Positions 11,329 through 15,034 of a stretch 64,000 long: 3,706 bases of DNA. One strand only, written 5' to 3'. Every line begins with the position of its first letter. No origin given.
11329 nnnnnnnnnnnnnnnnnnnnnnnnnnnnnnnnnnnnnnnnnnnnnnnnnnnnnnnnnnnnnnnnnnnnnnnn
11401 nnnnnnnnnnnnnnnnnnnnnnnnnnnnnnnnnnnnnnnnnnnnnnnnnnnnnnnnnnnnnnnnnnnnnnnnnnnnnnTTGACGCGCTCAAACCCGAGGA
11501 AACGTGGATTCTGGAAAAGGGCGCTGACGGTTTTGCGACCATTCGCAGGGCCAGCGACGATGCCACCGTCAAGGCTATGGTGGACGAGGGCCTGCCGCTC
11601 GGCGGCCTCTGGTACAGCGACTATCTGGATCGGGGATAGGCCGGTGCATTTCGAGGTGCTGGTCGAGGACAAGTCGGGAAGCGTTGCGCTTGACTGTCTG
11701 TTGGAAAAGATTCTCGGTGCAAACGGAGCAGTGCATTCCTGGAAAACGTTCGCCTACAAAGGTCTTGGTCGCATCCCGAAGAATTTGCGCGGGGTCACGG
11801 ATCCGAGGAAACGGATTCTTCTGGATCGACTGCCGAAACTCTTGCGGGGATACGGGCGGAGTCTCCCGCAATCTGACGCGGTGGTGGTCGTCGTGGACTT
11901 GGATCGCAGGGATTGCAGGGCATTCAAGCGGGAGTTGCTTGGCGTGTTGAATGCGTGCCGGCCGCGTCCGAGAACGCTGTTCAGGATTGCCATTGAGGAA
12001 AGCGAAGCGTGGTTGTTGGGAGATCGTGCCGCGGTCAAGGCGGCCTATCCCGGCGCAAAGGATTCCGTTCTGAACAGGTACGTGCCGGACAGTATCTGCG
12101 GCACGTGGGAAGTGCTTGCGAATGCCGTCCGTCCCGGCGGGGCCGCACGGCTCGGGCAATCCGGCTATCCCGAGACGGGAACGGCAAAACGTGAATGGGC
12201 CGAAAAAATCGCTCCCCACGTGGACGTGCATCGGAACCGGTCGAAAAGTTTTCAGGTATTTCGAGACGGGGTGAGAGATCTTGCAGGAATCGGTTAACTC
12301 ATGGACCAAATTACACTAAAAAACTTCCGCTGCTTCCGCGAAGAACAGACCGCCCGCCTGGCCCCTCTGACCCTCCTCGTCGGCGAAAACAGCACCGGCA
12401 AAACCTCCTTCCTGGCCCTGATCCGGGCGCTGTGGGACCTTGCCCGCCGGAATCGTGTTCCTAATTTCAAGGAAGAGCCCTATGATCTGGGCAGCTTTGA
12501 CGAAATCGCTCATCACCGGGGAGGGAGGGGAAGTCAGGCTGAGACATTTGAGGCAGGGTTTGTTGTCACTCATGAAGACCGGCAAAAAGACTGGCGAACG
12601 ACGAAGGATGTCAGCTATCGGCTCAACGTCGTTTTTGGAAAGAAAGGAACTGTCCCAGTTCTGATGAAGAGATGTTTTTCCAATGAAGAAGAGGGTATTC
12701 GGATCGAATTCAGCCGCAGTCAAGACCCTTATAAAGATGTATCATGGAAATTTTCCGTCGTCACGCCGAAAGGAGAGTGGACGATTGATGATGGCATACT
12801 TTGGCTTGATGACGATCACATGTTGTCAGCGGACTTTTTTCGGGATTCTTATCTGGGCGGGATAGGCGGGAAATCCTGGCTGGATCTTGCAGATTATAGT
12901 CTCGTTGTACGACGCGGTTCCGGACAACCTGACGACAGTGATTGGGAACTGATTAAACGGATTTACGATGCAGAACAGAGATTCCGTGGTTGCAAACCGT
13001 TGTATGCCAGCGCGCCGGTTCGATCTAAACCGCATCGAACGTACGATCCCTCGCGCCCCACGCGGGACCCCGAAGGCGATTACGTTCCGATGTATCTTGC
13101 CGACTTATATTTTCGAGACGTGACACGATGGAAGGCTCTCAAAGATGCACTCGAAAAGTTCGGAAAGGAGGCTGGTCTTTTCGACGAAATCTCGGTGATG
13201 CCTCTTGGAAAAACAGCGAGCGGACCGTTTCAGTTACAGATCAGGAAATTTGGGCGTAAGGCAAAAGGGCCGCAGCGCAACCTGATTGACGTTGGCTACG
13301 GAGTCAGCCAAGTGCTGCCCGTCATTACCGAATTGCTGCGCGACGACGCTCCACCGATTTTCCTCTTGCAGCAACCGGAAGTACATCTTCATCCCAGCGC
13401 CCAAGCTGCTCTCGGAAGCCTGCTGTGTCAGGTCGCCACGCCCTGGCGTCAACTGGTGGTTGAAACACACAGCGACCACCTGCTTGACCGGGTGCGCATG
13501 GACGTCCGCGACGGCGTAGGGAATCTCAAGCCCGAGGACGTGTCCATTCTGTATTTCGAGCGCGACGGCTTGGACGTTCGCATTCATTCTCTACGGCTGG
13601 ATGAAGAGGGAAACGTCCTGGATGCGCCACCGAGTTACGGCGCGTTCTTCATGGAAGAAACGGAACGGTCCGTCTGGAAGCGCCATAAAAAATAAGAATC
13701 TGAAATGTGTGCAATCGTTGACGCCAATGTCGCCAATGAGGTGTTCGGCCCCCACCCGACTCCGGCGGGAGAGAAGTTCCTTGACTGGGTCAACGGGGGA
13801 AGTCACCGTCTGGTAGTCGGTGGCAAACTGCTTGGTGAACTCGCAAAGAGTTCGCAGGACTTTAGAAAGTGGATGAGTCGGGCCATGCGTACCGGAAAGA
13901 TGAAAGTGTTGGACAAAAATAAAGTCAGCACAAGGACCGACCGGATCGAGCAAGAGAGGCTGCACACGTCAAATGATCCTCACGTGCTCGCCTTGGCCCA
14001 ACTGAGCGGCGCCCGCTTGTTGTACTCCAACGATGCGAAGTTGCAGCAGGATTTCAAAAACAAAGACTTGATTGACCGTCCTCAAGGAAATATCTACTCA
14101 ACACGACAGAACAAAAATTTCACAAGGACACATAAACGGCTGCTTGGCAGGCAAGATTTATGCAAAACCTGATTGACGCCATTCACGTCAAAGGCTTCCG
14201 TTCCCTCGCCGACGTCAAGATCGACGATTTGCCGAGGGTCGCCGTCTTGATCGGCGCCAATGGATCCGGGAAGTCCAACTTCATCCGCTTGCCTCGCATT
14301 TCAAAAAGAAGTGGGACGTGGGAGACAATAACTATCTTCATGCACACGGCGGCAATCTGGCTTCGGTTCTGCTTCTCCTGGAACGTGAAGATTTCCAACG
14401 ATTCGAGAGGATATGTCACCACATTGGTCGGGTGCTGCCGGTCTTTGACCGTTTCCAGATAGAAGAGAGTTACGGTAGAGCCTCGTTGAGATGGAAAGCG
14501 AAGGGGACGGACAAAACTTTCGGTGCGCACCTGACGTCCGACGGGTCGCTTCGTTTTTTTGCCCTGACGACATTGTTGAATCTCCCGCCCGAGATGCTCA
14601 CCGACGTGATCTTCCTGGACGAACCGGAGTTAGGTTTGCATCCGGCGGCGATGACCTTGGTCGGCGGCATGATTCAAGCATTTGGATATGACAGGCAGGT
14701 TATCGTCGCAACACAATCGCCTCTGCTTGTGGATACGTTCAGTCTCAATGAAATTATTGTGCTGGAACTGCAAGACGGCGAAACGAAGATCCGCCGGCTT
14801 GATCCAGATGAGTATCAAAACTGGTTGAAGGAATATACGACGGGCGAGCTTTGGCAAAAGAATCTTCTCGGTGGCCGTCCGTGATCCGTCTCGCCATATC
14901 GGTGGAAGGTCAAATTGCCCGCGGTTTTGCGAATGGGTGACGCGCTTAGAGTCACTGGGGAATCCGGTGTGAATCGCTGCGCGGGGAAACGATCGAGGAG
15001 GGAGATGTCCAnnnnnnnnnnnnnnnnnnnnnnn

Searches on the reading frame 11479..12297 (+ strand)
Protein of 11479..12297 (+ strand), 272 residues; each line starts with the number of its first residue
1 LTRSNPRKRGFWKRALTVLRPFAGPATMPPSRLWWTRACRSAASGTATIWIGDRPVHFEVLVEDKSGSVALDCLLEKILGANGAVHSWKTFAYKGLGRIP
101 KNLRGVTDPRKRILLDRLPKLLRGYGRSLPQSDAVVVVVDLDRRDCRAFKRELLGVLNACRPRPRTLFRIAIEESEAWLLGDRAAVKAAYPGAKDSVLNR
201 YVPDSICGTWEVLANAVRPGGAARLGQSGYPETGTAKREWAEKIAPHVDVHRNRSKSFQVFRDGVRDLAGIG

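Call 37: search_protein_families(library=pfam, alignment_id=A3, max_evalue=0.01)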
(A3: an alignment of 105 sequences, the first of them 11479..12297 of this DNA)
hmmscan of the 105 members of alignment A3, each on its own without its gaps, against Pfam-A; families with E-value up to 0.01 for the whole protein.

A. member 1, window:11479-12297:+ (272 aa): 1 family
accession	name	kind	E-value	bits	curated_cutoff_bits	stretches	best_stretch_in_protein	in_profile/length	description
PF14103.11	DUF4276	-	3.5e-10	40.9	30.2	1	62-263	1-189/192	Domain of unknown function (DUF4276)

B. families by the number of members that match (of 105 scanned): 11 families
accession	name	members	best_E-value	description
PF13304.12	AAA_21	2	2.1e-16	AAA domain, putative AbiEii toxin, Type IV TA system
PF01867.21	Cas_Cas1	1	2.4e-10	CRISPR associated protein Cas1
PF14103.11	DUF4276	1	3.5e-10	Domain of unknown function (DUF4276)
PF00270.35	DEAD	1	1.6e-07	DEAD/DEAH box helicase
PF02463.25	SMC_N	1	2.1e-07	RecF/RecN/SMC N terminal domain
PF13175.12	AAA_15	1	2.2e-07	AAA ATPase domain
PF04851.21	ResIII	1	3.3e-06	Type III restriction enzyme, res subunit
PF13476.12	AAA_23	1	9.2e-05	AAA domain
PF00156.33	Pribosyltran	1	0.00014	Phosphoribosyl transferase domain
PF01850.27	PIN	1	0.0021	PIN domain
PF12647.12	RNHCP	1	0.0059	RNHCP domain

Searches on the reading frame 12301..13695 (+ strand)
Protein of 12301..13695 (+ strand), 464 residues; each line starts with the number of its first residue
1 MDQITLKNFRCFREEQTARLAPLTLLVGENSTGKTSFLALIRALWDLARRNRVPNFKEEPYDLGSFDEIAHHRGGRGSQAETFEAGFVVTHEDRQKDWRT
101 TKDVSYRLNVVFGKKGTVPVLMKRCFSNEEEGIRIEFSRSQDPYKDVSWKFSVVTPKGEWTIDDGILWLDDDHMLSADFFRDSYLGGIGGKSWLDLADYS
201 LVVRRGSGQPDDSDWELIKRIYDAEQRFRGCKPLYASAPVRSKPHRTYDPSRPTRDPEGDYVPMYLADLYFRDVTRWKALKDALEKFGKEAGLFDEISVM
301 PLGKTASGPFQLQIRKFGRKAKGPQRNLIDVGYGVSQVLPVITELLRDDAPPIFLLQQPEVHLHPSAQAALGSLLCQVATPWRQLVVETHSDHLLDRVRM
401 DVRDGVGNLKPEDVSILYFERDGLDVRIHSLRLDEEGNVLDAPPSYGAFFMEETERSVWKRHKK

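Call 32: search_protein_families(library=pfam, proteins=[window:12301-13695:+], max_evalue=0.001)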
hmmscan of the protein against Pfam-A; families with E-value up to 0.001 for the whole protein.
window:12301-13695:+ (464 aa): 5 families
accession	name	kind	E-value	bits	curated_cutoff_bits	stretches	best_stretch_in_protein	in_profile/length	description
PF13175.12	AAA_15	-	1.4e-19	71.4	32.1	2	2-70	4-55/374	AAA ATPase domain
PF13304.12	AAA_21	-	5e-18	66.6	27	1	258-396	174-304/304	AAA domain, putative AbiEii toxin, Type IV TA system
PF13476.12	AAA_23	-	1.8e-07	32.4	27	1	3-67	1-56/201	AAA domain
PF11398.14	DUF2813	-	2.9e-05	24.1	21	0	345-400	278-330/372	Protein of unknown function (DUF2813)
PF12476.13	DUF3696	-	0.00053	20.6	22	0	409-443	1-38/52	Protein of unknown function (DUF3696)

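Call 35: search_protein_families(library=padloc, proteins=[window:12301-13695:+], max_evalue=0.00001)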
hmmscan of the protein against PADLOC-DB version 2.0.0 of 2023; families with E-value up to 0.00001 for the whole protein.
window:12301-13695:+ (464 aa): 74 families (the best 25 are shown)
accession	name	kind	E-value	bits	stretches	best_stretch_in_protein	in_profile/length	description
PDLC03878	NsnB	-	4.7e-47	159.4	1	1-444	2-329/345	-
PDLC04707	PDC-M55A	-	2.8e-30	103.6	2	325-445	273-397/421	-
PDLC04148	HEC-03B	-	8.6e-29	98.8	1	272-446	264-433/458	-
PDLC02979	AriA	-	4.1e-22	77.5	2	2-55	4-57/373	-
PDLC02980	AriA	-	3.4e-19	67.9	1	323-396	230-304/304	-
PDLC00094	GajA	-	1.1e-14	51.8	1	3-63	5-62/569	AAA ATPase domain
PDLC04178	HEC-01A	-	1.2e-14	52.2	2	3-141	11-133/399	-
PDLC04135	mad3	-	5.3e-14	50.6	1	3-131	4-116/374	mads_3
PDLC04175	HEC-01A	-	1.3e-13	48.8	1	339-400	257-317/363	-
PDLC04177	HEC-01A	-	1.3e-13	48.7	1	334-399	280-344/393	-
PDLC04180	HEC-01A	-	3.8e-12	44.1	1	3-72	5-71/382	-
PDLC04183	HEC-01A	-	4.4e-12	43.8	1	3-76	7-75/402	-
PDLC00310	PtuA1|PtuA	-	4.7e-12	43.7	1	1-46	3-49/443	AAA ATPase domain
PDLC00096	GajA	-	6.1e-12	43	0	2-45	4-48/630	AAA ATPase domain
PDLC00278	PtuA1|PtuA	-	8.3e-12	43.1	1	2-45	4-48/436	AAA ATPase domain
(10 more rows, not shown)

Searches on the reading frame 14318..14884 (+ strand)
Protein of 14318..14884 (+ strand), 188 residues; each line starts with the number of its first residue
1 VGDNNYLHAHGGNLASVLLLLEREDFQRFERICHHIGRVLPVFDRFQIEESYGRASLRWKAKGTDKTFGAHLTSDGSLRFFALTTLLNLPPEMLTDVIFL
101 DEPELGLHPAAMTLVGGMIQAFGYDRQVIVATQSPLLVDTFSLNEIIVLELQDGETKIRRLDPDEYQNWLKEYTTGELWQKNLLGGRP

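Call 32: search_protein_families(library=pfam, proteins=[window:14318-14884:+], max_evalue=0.001)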
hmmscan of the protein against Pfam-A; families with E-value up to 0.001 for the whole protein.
window:14318-14884:+ (188 aa): 1 family
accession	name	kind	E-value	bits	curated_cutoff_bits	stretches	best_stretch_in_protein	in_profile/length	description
PF13304.12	AAA_21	-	2.1e-16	61.3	27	1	44-139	220-304/304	AAA domain, putative AbiEii toxin, Type IV TA system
